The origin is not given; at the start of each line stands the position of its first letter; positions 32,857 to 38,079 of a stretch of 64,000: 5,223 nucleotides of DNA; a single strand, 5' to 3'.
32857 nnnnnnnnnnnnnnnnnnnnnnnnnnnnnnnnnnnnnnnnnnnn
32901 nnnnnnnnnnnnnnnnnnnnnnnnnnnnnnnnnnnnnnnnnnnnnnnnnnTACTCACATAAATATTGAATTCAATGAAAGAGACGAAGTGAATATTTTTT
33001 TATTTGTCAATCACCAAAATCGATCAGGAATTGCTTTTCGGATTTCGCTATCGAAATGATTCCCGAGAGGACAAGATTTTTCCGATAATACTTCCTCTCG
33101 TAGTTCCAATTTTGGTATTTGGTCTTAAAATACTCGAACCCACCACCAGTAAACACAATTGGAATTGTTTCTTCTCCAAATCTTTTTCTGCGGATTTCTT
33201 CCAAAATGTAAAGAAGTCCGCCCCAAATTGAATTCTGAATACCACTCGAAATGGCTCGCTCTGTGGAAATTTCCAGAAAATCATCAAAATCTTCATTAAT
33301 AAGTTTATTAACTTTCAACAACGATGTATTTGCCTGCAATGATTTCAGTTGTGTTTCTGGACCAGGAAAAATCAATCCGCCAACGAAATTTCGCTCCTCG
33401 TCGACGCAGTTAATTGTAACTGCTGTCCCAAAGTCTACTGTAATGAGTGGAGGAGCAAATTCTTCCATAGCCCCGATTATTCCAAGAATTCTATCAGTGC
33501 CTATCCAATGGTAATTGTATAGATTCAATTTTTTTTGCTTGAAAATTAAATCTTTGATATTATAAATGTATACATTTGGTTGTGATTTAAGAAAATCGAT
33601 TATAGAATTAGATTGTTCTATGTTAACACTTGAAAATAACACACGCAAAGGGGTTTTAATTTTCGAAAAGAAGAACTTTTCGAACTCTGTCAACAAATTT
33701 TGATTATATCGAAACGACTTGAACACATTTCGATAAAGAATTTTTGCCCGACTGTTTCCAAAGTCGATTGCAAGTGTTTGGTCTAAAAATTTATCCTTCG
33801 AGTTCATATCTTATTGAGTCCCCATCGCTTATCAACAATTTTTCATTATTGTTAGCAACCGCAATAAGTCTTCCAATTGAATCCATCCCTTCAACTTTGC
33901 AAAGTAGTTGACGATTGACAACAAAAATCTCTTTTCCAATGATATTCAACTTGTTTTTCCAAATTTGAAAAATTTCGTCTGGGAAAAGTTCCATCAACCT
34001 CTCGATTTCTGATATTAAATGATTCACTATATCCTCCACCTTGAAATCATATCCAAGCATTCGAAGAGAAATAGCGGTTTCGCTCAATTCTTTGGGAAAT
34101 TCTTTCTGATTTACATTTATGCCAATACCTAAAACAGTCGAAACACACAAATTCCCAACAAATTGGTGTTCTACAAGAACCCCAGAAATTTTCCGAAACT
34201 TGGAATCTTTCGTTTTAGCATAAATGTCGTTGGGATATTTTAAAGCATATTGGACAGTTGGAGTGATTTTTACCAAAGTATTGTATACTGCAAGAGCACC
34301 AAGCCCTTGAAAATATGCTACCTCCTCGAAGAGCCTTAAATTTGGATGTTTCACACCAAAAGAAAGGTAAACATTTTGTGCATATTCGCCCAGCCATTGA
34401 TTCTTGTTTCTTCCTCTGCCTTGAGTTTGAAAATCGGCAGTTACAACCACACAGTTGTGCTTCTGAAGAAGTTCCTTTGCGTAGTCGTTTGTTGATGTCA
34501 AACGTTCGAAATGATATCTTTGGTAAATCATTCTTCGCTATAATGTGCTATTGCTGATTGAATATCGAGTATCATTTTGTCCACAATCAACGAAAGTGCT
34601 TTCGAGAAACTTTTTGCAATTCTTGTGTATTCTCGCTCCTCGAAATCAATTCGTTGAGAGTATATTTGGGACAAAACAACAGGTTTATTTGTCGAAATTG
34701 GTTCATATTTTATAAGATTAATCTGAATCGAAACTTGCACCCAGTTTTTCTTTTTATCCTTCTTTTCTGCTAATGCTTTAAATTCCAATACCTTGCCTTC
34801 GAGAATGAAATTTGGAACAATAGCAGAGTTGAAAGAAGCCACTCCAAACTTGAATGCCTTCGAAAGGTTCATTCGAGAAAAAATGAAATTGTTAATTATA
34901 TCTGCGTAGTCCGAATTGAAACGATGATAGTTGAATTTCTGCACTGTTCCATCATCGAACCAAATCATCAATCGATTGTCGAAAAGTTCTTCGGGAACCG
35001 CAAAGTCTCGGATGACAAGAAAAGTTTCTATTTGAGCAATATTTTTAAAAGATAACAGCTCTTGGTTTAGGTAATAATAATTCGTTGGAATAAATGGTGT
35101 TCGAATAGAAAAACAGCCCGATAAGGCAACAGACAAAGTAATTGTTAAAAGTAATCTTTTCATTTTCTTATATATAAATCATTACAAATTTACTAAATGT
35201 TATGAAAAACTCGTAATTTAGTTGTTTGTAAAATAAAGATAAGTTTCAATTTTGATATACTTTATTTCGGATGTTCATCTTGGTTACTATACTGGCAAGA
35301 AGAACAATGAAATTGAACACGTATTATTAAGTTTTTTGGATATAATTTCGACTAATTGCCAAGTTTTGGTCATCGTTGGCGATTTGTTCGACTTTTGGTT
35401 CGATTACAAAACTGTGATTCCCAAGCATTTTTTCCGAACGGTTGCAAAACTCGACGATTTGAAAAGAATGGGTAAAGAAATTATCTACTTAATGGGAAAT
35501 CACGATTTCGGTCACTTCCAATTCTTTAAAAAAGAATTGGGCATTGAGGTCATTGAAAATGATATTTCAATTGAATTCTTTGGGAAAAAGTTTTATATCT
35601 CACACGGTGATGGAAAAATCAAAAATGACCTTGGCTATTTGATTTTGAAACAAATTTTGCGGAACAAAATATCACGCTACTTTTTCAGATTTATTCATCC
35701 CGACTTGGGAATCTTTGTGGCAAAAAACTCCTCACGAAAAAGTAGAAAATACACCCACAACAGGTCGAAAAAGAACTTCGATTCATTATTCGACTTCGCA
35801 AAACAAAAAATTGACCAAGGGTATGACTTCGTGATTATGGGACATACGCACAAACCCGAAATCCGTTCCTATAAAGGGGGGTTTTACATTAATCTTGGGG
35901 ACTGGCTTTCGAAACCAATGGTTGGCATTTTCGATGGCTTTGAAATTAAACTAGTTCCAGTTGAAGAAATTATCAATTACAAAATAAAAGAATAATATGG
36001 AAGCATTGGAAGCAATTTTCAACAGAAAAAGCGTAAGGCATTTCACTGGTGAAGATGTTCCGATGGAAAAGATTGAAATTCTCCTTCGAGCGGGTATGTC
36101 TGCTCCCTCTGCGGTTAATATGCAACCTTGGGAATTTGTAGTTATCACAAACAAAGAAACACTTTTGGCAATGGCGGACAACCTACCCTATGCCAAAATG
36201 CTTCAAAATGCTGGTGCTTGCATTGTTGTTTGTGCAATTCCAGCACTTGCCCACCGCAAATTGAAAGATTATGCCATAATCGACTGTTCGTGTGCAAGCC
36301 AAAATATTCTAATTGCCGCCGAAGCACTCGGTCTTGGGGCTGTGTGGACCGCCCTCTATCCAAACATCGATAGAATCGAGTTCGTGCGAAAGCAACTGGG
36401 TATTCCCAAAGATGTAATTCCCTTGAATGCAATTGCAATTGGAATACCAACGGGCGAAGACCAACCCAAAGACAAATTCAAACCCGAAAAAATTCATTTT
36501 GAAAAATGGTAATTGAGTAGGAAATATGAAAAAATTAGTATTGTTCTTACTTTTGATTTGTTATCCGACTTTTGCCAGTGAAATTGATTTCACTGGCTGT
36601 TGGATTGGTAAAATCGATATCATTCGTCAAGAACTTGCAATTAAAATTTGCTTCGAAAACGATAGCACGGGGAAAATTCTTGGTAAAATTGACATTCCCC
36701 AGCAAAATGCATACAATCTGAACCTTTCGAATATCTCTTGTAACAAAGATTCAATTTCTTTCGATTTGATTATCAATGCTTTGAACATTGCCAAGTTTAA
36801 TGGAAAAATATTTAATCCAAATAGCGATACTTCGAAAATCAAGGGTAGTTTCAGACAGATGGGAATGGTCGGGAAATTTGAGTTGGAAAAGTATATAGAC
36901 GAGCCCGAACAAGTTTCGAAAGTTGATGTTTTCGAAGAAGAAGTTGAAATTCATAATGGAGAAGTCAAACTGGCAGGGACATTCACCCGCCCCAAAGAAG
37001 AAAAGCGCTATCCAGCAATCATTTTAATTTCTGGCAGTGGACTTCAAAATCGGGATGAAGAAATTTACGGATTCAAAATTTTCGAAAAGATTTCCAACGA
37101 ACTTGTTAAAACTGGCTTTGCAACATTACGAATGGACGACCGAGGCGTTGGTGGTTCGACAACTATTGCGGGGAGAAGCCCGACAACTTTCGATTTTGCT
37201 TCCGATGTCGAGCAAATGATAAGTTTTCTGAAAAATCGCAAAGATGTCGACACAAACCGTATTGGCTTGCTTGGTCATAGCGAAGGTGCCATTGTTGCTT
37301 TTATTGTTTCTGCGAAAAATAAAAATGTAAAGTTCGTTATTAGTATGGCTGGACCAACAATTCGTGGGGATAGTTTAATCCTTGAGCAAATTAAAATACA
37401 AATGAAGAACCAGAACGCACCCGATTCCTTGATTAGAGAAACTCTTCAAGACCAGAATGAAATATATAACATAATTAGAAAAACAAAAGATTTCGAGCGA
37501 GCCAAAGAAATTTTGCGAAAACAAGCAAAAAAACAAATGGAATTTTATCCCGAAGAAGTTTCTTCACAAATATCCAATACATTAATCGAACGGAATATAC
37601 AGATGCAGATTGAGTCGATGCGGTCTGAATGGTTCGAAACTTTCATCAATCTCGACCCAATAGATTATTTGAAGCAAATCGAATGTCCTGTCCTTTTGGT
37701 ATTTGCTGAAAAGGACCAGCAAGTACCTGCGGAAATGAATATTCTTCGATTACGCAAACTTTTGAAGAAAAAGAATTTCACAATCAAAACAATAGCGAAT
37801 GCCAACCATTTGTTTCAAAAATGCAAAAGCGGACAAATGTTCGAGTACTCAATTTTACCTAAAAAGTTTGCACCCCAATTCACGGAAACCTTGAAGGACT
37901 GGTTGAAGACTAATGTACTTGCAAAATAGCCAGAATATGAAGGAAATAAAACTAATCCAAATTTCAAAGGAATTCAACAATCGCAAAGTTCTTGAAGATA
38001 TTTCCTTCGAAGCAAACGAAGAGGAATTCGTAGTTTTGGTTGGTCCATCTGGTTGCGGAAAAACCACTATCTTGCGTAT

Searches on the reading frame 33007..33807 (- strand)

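Call 25: search_protein_families(library=pfam, proteins=[window:33007-33807:-], max_evalue=0.00001)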
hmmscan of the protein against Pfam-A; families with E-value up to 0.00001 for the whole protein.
window:33007-33807:- (266 aa): 1 family
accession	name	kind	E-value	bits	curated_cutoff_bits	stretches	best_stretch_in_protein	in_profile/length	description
PF03309.20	Pan_kinase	-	6.8e-28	98.4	24.7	1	12-196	2-197/205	Type III pantothenate kinase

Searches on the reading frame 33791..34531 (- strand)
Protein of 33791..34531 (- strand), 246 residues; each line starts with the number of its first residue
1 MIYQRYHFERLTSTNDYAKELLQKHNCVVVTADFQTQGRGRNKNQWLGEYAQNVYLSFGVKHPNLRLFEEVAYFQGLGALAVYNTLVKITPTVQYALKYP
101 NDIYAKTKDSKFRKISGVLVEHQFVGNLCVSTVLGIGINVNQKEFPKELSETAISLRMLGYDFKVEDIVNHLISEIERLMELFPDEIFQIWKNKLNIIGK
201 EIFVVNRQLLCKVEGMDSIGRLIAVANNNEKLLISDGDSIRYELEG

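Call 25: search_protein_families(library=pfam, proteins=[window:33791-34531:-], max_evalue=0.00001)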
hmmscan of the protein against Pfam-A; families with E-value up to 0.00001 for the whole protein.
window:33791-34531:- (246 aa): 1 family
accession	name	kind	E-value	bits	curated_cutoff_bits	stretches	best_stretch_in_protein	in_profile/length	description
PF03099.24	BPL_LplA_LipB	-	1.4e-12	48.1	21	1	8-139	2-133/133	Biotin/lipoate A/B protein ligase family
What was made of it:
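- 33791..34531 (-): Biotin protein ligase family gene (with type III pantothenate kinase at 33007-33807). It would biotinylate both carriers. PF03099 E 1.4e-12 (call 25).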

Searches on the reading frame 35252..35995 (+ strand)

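Call 24: search_protein_families(library=pfam, proteins=[window:35252-35995:+], max_evalue=0.00001)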
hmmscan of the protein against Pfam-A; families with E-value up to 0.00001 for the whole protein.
window:35252-35995:+ (247 aa): 2 families
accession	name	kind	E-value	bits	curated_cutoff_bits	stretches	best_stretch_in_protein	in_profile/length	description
PF12850.12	Metallophos_2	-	4.8e-11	43.3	27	0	181-217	98-134/154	Calcineurin-like phosphoesterase superfamily domain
PF00149.33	Metallophos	-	1.3e-10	42.5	21.5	1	2-202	3-191/191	Calcineurin-like phosphoesterase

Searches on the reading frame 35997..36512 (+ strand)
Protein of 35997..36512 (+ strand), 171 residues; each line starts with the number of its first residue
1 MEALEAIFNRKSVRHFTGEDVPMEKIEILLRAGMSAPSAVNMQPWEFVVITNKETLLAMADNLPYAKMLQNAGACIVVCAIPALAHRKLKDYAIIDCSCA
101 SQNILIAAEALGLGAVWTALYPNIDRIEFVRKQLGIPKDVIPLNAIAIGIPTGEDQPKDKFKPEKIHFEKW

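Call 24: search_protein_families(library=pfam, proteins=[window:35997-36512:+], max_evalue=0.00001)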
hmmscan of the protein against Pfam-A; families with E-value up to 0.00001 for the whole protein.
window:35997-36512:+ (171 aa): 2 families
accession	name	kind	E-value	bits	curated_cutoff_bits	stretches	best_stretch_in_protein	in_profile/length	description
PF00881.29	Nitroreductase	-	6.7e-28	98.4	23.5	2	8-60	2-54/167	Nitroreductase family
PF14512.11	TM1586_NiRdase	-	6.5e-11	42.7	27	0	24-56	158-190/215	Putative TM nitroreductase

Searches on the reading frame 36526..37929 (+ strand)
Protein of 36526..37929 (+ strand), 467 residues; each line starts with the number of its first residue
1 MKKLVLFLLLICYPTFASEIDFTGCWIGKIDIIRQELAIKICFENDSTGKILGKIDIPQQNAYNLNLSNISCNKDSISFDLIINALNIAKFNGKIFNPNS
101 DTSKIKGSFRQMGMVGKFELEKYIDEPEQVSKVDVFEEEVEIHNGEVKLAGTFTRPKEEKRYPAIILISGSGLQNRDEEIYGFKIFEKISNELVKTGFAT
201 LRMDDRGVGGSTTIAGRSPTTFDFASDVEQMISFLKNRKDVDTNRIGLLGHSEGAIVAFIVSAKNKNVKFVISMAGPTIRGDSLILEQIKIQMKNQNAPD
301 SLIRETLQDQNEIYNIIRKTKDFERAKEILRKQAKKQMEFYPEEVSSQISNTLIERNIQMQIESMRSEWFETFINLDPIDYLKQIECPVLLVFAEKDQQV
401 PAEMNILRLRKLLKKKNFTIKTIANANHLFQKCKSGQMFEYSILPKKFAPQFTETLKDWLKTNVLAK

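Call 24: search_protein_families(library=pfam, proteins=[window:36526-37929:+], max_evalue=0.00001)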
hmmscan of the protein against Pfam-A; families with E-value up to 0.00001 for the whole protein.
window:36526-37929:+ (467 aa): 7 families
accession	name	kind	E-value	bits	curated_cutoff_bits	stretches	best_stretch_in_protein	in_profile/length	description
PF12146.15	Hydrolase_4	-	1.5e-14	54.3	27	1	186-429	20-233/239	Serine aminopeptidase, S33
PF20434.5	BD-FAE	-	3.6e-12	46.7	26.8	1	155-403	6-206/215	BD-FAE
PF08840.17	BAAT_C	-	9.2e-11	42.6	20.9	1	229-323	7-100/210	BAAT / Acyl-CoA thioester hydrolase C terminal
PF01738.24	DLH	-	9.6e-11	42.1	21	0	155-287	7-130/217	Dienelactone hydrolase family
PF00561.26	Abhydrolase_1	-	2.4e-10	41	25.8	1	164-430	2-240/245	alpha/beta hydrolase fold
PF00326.27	Peptidase_S9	-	1.6e-08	34.7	22.6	0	361-435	120-194/213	Prolyl oligopeptidase family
PF02129.25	Peptidase_S15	-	2e-08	34.7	23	1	147-401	3-237/262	X-Pro dipeptidyl-peptidase (S15 family)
